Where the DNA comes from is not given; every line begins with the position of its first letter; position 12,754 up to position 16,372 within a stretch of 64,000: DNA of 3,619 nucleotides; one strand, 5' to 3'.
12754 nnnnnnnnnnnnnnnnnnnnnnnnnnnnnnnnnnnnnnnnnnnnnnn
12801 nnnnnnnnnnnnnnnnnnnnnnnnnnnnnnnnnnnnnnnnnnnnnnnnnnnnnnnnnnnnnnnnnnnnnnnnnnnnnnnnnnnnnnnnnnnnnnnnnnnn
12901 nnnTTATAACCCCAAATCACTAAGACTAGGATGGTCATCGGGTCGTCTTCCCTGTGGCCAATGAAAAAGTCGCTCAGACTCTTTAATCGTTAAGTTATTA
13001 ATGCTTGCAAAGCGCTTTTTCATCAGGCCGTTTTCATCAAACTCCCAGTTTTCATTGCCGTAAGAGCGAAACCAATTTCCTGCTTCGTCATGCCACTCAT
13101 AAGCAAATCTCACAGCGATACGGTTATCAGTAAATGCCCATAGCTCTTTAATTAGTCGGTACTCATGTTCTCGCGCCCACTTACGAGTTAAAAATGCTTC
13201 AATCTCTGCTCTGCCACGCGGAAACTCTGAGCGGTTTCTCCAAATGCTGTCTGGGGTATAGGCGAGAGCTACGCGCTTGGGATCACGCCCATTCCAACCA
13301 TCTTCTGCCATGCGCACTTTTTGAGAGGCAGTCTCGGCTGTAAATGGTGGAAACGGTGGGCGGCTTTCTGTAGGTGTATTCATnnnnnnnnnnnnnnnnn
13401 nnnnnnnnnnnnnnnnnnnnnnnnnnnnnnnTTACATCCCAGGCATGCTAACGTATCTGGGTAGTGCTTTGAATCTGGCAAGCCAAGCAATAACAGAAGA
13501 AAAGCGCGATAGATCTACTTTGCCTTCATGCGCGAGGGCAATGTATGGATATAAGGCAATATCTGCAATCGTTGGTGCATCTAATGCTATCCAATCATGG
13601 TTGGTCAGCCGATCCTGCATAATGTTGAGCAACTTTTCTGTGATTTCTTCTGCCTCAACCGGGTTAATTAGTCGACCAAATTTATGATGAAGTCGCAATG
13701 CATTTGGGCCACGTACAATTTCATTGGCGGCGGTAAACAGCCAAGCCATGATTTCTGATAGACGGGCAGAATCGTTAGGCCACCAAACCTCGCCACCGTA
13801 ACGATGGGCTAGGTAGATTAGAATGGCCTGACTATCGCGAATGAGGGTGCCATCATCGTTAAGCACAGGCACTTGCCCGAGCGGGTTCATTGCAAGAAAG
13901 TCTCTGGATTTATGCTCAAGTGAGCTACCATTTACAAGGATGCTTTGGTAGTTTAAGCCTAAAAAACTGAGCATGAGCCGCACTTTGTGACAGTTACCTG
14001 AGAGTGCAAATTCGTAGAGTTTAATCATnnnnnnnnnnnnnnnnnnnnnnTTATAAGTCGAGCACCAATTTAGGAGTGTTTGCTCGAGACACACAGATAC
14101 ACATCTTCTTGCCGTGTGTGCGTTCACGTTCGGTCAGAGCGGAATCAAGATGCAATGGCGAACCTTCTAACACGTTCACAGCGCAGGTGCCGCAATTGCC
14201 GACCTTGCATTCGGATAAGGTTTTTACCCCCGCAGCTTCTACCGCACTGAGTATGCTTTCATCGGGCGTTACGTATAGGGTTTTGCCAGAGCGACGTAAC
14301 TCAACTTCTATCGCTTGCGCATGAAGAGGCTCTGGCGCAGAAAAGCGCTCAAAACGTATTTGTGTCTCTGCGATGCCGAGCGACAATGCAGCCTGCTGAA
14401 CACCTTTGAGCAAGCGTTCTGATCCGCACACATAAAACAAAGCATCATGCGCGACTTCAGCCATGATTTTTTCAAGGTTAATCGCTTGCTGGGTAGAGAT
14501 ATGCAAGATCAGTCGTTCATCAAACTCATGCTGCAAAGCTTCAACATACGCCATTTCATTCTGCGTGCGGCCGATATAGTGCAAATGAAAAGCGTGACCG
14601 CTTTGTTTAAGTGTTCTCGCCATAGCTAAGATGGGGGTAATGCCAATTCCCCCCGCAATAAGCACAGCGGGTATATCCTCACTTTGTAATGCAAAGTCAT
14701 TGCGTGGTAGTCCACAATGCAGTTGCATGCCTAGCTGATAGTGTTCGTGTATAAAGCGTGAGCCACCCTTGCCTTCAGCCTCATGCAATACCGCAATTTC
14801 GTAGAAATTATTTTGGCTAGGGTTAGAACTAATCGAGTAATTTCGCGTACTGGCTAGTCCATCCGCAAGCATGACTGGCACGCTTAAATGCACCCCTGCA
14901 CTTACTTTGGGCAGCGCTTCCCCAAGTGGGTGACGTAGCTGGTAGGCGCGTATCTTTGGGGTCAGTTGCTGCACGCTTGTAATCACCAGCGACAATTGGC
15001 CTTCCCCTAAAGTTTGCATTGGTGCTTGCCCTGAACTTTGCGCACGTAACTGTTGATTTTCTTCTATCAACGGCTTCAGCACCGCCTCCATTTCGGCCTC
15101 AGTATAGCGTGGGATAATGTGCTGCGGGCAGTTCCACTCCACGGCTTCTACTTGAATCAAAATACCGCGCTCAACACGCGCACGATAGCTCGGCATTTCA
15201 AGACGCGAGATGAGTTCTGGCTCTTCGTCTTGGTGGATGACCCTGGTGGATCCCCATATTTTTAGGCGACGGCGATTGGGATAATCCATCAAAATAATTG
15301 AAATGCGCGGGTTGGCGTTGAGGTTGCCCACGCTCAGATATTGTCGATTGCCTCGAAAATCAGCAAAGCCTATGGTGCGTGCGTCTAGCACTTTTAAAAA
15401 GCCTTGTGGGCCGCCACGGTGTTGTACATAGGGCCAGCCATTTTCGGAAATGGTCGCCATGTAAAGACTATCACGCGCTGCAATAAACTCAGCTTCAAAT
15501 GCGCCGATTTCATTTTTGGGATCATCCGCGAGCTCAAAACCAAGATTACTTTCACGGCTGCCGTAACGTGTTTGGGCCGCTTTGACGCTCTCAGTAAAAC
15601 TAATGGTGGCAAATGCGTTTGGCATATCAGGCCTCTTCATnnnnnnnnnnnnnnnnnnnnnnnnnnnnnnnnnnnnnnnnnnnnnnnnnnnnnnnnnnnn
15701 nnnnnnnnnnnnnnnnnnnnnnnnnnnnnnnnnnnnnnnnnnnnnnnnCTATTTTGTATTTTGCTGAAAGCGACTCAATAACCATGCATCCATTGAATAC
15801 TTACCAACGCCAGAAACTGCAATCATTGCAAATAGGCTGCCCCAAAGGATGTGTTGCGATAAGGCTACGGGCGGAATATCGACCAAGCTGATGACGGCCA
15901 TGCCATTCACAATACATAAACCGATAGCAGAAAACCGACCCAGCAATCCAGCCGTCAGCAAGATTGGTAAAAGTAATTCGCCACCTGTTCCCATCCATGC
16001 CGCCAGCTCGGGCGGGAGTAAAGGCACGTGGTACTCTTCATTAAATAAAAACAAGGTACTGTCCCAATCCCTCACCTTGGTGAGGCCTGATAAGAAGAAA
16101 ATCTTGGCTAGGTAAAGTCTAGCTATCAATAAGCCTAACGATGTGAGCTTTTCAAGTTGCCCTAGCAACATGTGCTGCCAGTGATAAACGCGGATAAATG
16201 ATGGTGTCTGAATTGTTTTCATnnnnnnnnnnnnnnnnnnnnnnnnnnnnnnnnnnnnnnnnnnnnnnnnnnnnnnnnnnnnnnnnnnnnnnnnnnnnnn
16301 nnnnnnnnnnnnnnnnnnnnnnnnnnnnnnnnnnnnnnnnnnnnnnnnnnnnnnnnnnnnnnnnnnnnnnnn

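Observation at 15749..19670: MNIO RiPP locus 1: canonical DUF2282-DUF692-DUF2063-DoxX operon with Trx-like, YHS and AhpD-like genes directly upstream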

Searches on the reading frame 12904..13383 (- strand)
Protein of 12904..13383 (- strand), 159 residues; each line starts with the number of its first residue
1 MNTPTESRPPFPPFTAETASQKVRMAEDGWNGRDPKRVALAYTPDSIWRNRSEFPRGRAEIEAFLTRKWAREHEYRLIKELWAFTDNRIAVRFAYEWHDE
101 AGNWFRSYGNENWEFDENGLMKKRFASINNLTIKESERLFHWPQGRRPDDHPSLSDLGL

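Call 16: search_protein_families(library=ncbifam, proteins=[window:12904-13383:-], max_evalue=0.001)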
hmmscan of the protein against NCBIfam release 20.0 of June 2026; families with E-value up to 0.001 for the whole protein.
window:12904-13383:- (159 aa): 1 family
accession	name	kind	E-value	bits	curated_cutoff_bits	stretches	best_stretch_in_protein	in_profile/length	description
TIGR02246.1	TIGR02246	subfamily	3.7e-05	23.7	33.95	1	24-69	11-57/128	SgcJ/EcaC family oxidoreductase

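Call 80: search_protein_families(library=pfam, proteins=[window:12904-13383:-], max_evalue=0.001)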
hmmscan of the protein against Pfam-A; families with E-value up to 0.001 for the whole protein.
window:12904-13383:- (159 aa): 3 families
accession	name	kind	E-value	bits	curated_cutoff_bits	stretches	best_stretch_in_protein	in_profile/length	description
PF07080.17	DUF1348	-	5.5e-68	227.3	22.1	1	12-141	1-130/130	Protein of unknown function (DUF1348)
PF12680.13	SnoaL_2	-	7.6e-06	26.9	27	1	28-119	6-97/102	SnoaL-like domain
PF14534.12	DUF4440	-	0.00096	20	25.2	0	27-102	9-85/107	Domain of unknown function (DUF4440)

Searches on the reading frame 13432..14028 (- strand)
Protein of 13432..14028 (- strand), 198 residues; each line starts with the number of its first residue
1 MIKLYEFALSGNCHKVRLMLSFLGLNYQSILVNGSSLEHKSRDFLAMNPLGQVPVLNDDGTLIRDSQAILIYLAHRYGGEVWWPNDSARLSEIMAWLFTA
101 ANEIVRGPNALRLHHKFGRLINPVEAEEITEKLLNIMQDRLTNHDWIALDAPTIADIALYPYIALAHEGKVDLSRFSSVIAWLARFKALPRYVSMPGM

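Call 16: search_protein_families(library=ncbifam, proteins=[window:13432-14028:-], max_evalue=0.001)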
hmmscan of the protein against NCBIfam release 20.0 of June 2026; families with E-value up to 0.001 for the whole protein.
window:13432-14028:- (198 aa): 7 families
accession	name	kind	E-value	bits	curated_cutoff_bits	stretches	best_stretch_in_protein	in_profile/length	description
TIGR01262.1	maiA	equivalog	7.9e-18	64.8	171.05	1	3-190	1-197/211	maleylacetoacetate isomerase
NF007831.0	PRK10542.1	equivalog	2.7e-14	53.2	198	1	40-191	39-190/201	glutathione transferase GstA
NF010579.0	PRK13972.1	equivalog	8e-14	51.6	332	1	1-190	1-197/215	GSH-dependent disulfide bond oxidoreductase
NF008731.0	PRK11752.1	equivalog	2.4e-12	46.7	325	1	17-170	59-223/287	glutathione-dependent disulfide-bond oxidoreductase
NF050814.1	FtsZBindFzlA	equivalog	3.8e-11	43.2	300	1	3-192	6-206/228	FtsZ-binding protein FzlA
NF011693.0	PRK15113.1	equivalog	2.9e-05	23.9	150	1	22-159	28-171/214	glutathione transferase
NF049950.1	IsopEpoxGlthnTfaseIsoI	equivalog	9.1e-05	22.1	300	1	15-80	22-81/238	iIsoprene-epoxide--glutathione S-transferase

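Call 80: search_protein_families(library=pfam, proteins=[window:13432-14028:-], max_evalue=0.001)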
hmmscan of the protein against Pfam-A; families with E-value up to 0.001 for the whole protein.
window:13432-14028:- (198 aa): 6 families
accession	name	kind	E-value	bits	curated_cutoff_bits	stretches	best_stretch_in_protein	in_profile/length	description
PF13417.12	GST_N_3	-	5.2e-18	65.6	22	1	4-80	1-74/75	Glutathione S-transferase, N-terminal domain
PF13409.12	GST_N_2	-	3.3e-16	60.1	25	1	10-75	2-69/70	Glutathione S-transferase, N-terminal domain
PF02798.26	GST_N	-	1.1e-13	51.7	20.9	1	2-74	3-75/76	Glutathione S-transferase, N-terminal domain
PF00043.30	GST_C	-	1.5e-06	28.8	20.7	1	124-190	25-93/93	Glutathione S-transferase, C-terminal domain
PF13410.11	GST_C_2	-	2.7e-05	24.6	24.9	1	127-185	8-69/69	Glutathione S-transferase, C-terminal domain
PF14497.11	GST_C_3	-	0.00036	21.1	21.6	1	126-191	27-96/104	Glutathione S-transferase, C-terminal domain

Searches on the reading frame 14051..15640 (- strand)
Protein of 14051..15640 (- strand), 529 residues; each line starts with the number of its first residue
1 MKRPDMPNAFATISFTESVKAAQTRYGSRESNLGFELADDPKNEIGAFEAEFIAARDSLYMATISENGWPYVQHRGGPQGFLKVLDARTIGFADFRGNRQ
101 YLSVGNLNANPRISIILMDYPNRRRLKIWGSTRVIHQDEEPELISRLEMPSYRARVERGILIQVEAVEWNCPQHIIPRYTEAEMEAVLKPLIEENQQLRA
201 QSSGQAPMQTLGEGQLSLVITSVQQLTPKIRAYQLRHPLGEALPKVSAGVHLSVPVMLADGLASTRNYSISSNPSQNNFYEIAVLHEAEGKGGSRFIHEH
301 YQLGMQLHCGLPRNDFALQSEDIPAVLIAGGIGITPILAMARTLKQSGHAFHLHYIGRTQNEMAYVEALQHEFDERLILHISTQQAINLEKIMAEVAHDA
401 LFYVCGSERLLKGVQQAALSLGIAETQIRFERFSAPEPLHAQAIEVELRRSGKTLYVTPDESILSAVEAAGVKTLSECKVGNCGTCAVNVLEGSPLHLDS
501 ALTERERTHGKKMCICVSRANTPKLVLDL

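Call 16: search_protein_families(library=ncbifam, proteins=[window:14051-15640:-], max_evalue=0.001)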
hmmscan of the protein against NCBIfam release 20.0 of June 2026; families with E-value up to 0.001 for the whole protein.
window:14051-15640:- (529 aa): 18 families
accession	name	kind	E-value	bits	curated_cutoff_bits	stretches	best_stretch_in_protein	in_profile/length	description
NF009805.0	PRK13289.1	equivalog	1.9e-29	102.8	432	1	217-435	156-394/399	NO-inducible flavohemoprotein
TIGR02160.1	PA_CoA_Oxy5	hypoth_equivalog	6e-23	81.2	420.8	1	246-528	33-350/352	1,2-phenylacetyl-CoA epoxidase subunit PaaE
NF007964.0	PRK10684.1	equivalog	4.2e-22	78.5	383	1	259-516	48-324/333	NADH oxidoreductase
NF058606.1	GlBtMonoRdsGbcB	equivalog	2.7e-18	66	500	2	261-371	57-169/362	glycine betaine monooxygenase reductase subunit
NF040810.1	BenC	equivalog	3.2e-17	62.7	430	1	260-435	145-332/333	benzoate 1,2-dioxygenase electron transfer component BenC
NF045803.1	MethMoxFADbindMmoC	equivalog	6.9e-17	61.2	500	1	261-433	152-340/343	aromatic/alkene monooxygenase hydroxylase FAD-binding subunit MmoC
TIGR04025.1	PPOX_FMN_DR2398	subfamily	1.9e-13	50.1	170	1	45-175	22-147/197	MSMEG_1061 family FMN-dependent PPOX-type flavoprotein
NF004317.0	PRK05713.1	equivalog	8.4e-12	44.9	338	2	447-516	3-74/312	iron-sulfur-binding ferredoxin reductase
NF008822.0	PRK11872.1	equivalog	1.3e-11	44.1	402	1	263-376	151-264/341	anthranilate 1,2-dioxygenase electron transfer component AntC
NF000796.0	PRK00054.1-1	equivalog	7.6e-08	31.9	224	1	315-432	85-202/254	dihydroorotate dehydrogenase electron transfer subunit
NF041393.1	Frdxn_Halo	equivalog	6.1e-07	29.3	150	1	444-522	30-108/128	ferredoxin Fer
TIGR01941.1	nqrF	equivalog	2.2e-05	23.5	295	0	309-374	257-328/405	NADH:ubiquinone reductase (Na(+)-transporting) subunit F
NF000799.0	PRK00054.1-4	equivalog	4.3e-05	22.7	314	1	218-416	7-204/258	dihydroorotate dehydrogenase electron transfer subunit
NF007985.1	PRK10713.1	equivalog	5.3e-05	22.7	75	1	446-497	1-53/81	class I ribonucleotide reductase maintenance protein YfaE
NF000798.0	PRK00054.1-3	equivalog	8.9e-05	22.2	219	1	280-414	60-190/244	dihydroorotate dehydrogenase electron transfer subunit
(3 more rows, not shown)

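Call 80: search_protein_families(library=pfam, proteins=[window:14051-15640:-], max_evalue=0.001)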
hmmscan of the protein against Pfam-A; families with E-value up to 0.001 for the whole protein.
window:14051-15640:- (529 aa): 5 families
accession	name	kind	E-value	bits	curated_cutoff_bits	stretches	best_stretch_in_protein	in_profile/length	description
PF01243.27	PNPOx_N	-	8e-12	46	28.1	1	50-156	6-97/120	Pyridoxamine 5'-phosphate oxidase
PF00111.32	Fer2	-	2.9e-11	43.6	21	1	448-520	3-76/77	2Fe-2S iron-sulfur cluster binding domain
PF22290.1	DmmA-like_N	-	7.5e-09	36.5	33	1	316-428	12-124/124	Dimethylamine monooxygenase subunit DmmA-like, N-terminal domain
PF00175.26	NAD_binding_1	-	2.8e-05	25.1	22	1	327-415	1-108/109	Oxidoreductase NAD-binding domain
PF00970.30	FAD_binding_6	-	4.2e-05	24.3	21.1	1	218-312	2-93/99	Oxidoreductase FAD-binding domain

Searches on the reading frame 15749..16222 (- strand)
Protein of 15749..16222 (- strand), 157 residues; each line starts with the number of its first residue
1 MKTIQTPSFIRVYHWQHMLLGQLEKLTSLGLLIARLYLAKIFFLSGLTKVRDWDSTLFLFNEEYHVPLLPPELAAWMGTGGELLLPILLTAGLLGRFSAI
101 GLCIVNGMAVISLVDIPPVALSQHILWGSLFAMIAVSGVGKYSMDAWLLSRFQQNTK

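Call 3: search_protein_families(library=pfam, proteins=[window:15749-16222:-], max_evalue=0.01)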
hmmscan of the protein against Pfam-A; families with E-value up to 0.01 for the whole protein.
window:15749-16222:- (157 aa): 2 families
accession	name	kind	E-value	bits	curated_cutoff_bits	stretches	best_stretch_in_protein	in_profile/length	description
PF07681.17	DoxX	-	5.3e-15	56.3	23.6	1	30-111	1-81/85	DoxX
PF07291.16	MauE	-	0.00033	21.4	27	1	31-105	5-79/128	Methylamine utilisation protein MauE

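Call 16: search_protein_families(library=ncbifam, proteins=[window:15749-16222:-], max_evalue=0.001)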
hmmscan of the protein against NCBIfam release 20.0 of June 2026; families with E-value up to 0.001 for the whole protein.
window:15749-16222:- (157 aa): 1 family
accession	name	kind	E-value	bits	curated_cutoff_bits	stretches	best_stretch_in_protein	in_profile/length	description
NF050144.1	matur_HvfX_fam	equivalog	2.4e-13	50.6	80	1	29-112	2-86/165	HvfX family Cu-binding RiPP maturation protein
